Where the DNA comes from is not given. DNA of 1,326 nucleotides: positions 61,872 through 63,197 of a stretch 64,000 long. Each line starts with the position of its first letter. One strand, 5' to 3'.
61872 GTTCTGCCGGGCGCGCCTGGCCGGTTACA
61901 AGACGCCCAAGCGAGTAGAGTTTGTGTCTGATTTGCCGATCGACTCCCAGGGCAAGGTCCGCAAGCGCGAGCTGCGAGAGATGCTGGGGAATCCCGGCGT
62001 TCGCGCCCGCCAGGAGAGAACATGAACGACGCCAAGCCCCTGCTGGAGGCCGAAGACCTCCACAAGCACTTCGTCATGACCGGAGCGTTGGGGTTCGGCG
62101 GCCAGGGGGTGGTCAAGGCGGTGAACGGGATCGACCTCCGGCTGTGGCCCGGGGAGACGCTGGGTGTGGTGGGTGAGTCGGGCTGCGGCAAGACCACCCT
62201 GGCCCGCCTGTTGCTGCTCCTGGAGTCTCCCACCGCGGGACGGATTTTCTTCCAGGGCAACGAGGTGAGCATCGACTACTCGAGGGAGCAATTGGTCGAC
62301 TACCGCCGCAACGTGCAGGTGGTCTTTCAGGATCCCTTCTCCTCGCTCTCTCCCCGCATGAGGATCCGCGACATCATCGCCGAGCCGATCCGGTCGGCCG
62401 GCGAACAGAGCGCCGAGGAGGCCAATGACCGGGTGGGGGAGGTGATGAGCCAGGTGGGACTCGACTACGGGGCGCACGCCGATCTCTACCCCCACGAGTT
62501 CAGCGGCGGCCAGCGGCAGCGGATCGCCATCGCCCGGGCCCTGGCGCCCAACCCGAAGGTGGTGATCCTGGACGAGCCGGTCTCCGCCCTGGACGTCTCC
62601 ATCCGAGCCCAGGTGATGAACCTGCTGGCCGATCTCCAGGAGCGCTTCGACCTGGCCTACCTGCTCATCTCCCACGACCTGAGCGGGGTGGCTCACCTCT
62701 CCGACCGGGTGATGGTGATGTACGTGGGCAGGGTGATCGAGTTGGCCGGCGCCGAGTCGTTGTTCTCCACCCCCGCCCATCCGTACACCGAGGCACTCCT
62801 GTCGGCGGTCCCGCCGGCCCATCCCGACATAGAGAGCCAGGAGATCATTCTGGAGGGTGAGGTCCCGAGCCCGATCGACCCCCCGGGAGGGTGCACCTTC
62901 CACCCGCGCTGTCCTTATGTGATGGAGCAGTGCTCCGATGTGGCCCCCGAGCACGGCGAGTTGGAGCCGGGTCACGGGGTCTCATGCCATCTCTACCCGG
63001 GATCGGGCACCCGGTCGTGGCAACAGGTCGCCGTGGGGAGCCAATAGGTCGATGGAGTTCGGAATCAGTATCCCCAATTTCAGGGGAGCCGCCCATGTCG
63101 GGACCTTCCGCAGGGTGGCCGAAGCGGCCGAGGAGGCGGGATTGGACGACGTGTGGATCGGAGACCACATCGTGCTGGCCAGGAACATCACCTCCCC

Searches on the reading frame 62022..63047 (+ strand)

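Call 32: search_protein_families(library=pfam, proteins=[window:62022-63047:+], max_evalue=0.0001)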
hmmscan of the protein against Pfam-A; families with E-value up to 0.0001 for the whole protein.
window:62022-63047:+ (341 aa): 4 families
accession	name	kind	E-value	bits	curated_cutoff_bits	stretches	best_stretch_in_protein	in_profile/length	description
PF00005.33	ABC_tran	-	5.8e-35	121.3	25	1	35-187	2-136/137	ABC transporter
PF08352.17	oligo_HPY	-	2e-19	70.2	27.1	1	239-304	1-65/65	Oligopeptide/dipeptide transporter, C-terminal region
PF13304.12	AAA_21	-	1.2e-08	35.8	27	1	125-208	192-290/304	AAA domain, putative AbiEii toxin, Type IV TA system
PF13191.12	AAA_16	-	3.4e-05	24.8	32.6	1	48-215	28-165/167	AAA ATPase domain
